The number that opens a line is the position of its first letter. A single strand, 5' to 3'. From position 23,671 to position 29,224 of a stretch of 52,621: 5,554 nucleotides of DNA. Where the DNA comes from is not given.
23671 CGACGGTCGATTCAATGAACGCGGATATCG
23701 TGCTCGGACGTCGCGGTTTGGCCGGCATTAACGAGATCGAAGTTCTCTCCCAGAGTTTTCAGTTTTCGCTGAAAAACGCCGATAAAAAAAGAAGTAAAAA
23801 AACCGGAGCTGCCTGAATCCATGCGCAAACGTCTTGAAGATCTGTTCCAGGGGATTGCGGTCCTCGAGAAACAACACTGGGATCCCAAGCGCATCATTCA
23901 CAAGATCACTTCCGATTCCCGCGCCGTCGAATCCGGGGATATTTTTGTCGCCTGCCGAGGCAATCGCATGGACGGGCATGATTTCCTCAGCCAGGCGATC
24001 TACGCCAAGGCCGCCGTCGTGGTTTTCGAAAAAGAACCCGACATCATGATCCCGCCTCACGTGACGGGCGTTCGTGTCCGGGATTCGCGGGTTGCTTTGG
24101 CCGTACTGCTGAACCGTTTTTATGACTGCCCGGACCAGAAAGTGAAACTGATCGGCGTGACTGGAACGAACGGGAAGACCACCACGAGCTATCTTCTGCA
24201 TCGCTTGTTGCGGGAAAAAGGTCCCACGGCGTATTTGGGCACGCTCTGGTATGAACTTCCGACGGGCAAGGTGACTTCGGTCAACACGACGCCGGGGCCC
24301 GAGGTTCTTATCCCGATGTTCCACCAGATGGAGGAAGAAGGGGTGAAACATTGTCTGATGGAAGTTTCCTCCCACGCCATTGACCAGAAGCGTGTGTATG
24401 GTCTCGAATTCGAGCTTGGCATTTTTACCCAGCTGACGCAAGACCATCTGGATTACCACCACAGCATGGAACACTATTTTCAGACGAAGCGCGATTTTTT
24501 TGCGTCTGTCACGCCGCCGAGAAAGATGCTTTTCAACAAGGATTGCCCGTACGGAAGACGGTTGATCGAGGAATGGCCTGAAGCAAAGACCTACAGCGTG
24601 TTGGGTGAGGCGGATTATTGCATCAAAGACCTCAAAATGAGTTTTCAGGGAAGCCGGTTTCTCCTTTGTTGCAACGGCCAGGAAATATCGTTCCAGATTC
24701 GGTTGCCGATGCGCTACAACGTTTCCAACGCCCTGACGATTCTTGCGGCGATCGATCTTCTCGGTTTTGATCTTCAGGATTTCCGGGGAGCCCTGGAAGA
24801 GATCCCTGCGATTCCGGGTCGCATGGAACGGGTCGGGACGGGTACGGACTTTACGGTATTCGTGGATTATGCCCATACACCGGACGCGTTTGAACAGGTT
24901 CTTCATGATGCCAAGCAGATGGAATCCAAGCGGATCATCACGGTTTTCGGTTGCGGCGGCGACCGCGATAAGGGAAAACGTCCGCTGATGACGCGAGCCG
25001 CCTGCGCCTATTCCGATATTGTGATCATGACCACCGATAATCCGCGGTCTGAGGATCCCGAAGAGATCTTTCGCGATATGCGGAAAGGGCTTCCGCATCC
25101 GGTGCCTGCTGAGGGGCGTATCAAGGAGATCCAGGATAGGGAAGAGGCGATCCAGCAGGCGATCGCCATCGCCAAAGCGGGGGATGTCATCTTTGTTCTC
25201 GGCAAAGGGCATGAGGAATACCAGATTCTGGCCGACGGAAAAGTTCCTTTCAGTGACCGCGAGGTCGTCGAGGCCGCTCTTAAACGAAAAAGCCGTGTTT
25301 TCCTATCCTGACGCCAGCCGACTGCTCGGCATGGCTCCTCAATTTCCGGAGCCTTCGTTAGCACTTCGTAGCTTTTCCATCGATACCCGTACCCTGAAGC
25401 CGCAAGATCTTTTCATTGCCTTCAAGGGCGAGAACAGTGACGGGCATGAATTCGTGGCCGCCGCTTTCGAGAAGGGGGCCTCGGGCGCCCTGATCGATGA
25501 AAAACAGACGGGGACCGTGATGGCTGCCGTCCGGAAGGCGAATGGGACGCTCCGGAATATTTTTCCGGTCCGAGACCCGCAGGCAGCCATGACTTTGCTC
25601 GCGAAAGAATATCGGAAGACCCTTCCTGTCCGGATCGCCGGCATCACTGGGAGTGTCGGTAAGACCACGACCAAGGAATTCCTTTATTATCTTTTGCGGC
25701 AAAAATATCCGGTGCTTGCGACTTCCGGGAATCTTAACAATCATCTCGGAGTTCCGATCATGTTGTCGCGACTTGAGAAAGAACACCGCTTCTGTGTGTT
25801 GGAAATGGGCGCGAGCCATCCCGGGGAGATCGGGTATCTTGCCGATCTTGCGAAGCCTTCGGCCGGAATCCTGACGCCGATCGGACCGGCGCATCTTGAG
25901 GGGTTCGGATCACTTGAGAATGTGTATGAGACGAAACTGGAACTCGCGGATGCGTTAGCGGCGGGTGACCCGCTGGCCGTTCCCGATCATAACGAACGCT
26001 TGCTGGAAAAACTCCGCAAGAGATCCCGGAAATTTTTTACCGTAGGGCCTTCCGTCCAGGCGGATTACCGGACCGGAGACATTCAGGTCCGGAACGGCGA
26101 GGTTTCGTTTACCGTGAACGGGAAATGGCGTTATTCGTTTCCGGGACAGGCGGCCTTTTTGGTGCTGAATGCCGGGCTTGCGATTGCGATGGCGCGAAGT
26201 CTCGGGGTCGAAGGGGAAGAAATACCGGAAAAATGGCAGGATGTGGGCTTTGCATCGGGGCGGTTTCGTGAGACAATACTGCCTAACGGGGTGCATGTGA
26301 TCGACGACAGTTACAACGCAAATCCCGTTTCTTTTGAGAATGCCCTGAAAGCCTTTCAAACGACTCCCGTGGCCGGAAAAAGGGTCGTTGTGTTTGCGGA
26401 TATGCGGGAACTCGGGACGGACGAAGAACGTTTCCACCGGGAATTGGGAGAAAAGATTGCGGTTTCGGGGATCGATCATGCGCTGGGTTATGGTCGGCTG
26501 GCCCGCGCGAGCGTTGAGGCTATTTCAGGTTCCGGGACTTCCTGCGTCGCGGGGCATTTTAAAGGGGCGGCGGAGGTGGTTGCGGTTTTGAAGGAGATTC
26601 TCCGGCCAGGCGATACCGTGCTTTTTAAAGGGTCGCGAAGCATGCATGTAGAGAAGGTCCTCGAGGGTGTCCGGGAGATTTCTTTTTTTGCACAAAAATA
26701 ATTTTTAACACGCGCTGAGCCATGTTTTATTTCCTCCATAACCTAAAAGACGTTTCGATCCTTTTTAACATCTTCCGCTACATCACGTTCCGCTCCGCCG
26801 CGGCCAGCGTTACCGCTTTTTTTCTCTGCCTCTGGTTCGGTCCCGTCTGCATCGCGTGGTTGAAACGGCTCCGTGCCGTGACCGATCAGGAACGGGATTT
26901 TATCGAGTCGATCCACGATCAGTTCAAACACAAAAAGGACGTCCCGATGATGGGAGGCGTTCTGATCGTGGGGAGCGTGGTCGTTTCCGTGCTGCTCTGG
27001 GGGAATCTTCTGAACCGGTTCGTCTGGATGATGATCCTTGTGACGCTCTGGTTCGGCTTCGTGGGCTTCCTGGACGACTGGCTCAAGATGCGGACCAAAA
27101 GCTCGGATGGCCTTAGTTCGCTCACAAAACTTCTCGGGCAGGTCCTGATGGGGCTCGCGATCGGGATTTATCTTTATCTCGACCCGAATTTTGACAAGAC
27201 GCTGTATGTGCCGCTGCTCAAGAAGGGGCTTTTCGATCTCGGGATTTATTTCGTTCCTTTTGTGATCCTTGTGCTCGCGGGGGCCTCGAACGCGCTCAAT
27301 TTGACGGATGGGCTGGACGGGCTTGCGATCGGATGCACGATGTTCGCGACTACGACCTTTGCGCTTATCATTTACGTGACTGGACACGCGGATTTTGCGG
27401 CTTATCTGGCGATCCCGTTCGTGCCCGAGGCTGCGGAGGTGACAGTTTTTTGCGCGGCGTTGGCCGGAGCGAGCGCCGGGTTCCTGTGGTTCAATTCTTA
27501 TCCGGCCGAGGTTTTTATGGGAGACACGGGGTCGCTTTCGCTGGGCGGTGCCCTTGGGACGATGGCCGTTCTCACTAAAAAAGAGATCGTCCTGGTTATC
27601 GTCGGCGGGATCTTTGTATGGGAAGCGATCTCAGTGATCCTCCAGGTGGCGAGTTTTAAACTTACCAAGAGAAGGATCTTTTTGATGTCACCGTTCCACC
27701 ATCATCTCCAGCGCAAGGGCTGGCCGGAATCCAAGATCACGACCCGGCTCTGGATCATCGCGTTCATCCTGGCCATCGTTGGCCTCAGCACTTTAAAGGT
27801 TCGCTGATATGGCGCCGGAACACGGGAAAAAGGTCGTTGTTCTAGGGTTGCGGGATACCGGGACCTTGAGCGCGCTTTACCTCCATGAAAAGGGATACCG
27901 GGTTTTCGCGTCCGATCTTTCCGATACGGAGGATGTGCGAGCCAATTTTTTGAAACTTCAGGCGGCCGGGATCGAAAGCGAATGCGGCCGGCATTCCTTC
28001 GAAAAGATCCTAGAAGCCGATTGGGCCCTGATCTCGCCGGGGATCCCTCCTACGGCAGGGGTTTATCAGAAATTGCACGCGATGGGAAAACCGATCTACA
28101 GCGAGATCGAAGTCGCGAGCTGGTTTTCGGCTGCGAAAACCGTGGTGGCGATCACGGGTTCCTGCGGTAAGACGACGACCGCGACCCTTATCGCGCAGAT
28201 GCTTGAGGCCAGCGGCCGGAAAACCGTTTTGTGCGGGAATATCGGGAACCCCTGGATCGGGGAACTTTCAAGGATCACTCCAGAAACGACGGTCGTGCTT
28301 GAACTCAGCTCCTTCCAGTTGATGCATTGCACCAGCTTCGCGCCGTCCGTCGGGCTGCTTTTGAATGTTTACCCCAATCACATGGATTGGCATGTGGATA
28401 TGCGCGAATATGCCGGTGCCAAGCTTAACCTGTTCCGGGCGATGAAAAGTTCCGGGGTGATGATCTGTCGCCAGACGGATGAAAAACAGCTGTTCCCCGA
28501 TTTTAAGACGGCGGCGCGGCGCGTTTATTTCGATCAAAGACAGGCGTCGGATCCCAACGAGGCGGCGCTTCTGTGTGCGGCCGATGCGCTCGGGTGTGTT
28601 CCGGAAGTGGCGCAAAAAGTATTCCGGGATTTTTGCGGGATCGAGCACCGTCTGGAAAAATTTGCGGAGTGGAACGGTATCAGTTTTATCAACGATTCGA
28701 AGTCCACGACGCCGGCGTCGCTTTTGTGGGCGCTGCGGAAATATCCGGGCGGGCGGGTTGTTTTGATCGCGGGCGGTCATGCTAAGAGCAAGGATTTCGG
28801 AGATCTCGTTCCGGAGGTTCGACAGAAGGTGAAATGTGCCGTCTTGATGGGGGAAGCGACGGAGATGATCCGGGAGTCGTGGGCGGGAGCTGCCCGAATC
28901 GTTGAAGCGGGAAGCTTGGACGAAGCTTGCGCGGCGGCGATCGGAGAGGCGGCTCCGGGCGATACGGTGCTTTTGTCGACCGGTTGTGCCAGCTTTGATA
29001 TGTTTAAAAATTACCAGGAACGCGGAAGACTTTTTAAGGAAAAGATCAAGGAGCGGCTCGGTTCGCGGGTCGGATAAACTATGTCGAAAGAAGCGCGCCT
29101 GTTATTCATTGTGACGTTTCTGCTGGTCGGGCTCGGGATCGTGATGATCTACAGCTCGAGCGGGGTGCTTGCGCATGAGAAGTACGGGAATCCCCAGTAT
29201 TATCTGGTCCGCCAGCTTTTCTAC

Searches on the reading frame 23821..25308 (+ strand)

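Call 26: search_protein_families(library=pfam, proteins=[window:23821-25308:+], max_evalue=0.00001)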
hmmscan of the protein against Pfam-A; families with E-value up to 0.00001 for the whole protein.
window:23821-25308:+ (496 aa): 3 families
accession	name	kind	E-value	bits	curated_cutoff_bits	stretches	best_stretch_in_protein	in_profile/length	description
PF08245.18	Mur_ligase_M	-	1.4e-45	156.2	24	1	113-310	1-199/200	Mur ligase middle domain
PF02875.26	Mur_ligase_C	-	1e-35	123.8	28.4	1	333-463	1-127/127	Mur ligase, glutamate ligase domain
PF01225.30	Mur_ligase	-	2.5e-11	44.2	21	1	26-101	2-95/95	Mur ligase family, catalytic domain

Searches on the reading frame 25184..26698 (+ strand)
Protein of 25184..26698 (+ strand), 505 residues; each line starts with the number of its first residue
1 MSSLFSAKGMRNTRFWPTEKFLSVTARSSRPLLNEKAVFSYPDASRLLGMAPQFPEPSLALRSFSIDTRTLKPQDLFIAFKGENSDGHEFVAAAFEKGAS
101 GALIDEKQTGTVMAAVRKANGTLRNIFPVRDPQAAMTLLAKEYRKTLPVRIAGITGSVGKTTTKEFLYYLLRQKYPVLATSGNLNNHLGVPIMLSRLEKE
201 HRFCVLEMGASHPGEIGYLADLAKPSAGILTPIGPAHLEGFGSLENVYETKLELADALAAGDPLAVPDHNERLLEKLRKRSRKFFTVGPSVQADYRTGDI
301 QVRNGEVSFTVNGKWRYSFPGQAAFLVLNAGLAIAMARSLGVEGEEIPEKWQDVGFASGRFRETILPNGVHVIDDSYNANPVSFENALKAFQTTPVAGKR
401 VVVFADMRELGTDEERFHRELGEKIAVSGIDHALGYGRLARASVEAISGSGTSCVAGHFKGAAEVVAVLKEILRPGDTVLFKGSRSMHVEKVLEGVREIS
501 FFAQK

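Call 26: search_protein_families(library=pfam, proteins=[window:25184-26698:+], max_evalue=0.00001)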
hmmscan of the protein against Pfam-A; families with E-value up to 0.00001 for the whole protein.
window:25184-26698:+ (505 aa): 3 families
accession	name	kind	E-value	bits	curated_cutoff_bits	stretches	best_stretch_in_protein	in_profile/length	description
PF08245.18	Mur_ligase_M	-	3.5e-36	125.5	24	1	154-337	1-200/200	Mur ligase middle domain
PF02875.26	Mur_ligase_C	-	2.3e-19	70.9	28.4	1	360-485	2-127/127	Mur ligase, glutamate ligase domain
PF01225.30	Mur_ligase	-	9.3e-07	29.6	21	1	65-143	6-94/95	Mur ligase family, catalytic domain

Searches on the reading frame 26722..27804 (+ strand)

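Call 26: search_protein_families(library=pfam, proteins=[window:26722-27804:+], max_evalue=0.00001)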
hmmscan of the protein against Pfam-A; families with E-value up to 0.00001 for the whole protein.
window:26722-27804:+ (361 aa): 1 family
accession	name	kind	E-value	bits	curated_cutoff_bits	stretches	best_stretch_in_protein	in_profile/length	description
PF00953.26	Glycos_transf_4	-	1.9e-32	112.9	27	1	102-284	2-158/160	Glycosyl transferase family 4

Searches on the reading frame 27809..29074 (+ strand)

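Call 26: search_protein_families(library=pfam, proteins=[window:27809-29074:+], max_evalue=0.00001)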
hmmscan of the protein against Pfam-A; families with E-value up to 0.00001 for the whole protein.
window:27809-29074:+ (422 aa): 3 families
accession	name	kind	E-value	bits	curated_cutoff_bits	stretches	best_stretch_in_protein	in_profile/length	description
PF08245.18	Mur_ligase_M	-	1e-19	71.8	24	1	115-235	1-138/200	Mur ligase middle domain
PF02875.26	Mur_ligase_C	-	4.3e-13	50.7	28.4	1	280-390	1-124/127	Mur ligase, glutamate ligase domain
PF21799.2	MurD-like_N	-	8.8e-08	32.8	27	1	7-96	1-86/88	Mur ligase MurD-like, N-terminal domain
